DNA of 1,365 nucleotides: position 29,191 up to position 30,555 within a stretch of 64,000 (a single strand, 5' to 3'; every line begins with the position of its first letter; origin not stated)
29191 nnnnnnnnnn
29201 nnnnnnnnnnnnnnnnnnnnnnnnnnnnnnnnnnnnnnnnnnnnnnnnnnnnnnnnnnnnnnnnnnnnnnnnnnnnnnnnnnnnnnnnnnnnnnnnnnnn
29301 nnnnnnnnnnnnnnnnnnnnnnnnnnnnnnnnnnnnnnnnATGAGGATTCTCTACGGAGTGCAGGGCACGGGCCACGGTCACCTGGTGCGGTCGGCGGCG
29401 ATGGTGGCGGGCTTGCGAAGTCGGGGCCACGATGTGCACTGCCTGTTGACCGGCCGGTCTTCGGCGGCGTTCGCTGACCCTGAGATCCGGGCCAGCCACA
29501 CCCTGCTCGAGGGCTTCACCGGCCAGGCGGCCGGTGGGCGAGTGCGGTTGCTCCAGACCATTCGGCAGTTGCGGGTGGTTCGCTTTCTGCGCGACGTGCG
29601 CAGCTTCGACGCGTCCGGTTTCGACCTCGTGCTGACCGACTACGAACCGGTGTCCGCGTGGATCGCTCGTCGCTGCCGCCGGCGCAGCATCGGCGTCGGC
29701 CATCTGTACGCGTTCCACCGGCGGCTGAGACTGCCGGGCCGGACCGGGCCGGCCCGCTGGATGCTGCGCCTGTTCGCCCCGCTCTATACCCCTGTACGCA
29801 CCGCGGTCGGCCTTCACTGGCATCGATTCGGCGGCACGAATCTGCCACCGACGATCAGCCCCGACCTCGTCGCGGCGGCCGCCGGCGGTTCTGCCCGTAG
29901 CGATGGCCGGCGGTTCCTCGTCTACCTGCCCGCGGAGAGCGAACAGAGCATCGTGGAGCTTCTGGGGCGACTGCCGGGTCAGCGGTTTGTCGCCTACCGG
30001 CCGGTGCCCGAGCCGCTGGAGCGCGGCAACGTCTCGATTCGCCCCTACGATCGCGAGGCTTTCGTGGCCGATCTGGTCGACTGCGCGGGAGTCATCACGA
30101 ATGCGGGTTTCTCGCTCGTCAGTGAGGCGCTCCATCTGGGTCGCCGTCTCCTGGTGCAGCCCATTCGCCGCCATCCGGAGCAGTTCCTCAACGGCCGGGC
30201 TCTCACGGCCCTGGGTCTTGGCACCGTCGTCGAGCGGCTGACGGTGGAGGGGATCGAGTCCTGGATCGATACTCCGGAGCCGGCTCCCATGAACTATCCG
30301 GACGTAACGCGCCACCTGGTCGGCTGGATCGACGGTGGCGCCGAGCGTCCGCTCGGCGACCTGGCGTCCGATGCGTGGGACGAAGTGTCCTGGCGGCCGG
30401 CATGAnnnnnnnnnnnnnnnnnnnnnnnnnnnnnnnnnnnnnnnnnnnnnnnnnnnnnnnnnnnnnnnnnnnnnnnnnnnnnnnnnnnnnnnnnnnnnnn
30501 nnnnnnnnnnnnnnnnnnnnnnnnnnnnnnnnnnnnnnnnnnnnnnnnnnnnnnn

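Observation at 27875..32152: Divergent sqdB locus with a MurG/MGD-type glycosyltransferase, a deacetylase-like protein and a FemAB-like GNAT: candidate uncharacterised sulfoquinovose-conjugate pathway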

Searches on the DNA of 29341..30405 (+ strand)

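Call 82: search_rna_families(source=L008, start=7600, end=8100, threshold=evalue, max_evalue=1)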
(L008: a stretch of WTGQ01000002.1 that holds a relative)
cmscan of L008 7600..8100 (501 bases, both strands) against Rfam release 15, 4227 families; matches with E-value up to 1: 1.
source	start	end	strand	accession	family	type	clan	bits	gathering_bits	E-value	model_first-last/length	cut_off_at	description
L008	7715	7796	-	RF03691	mir-2765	Gene; miRNA;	-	19.3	58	0.26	1-83/83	no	mir-2765 microRNA precursor family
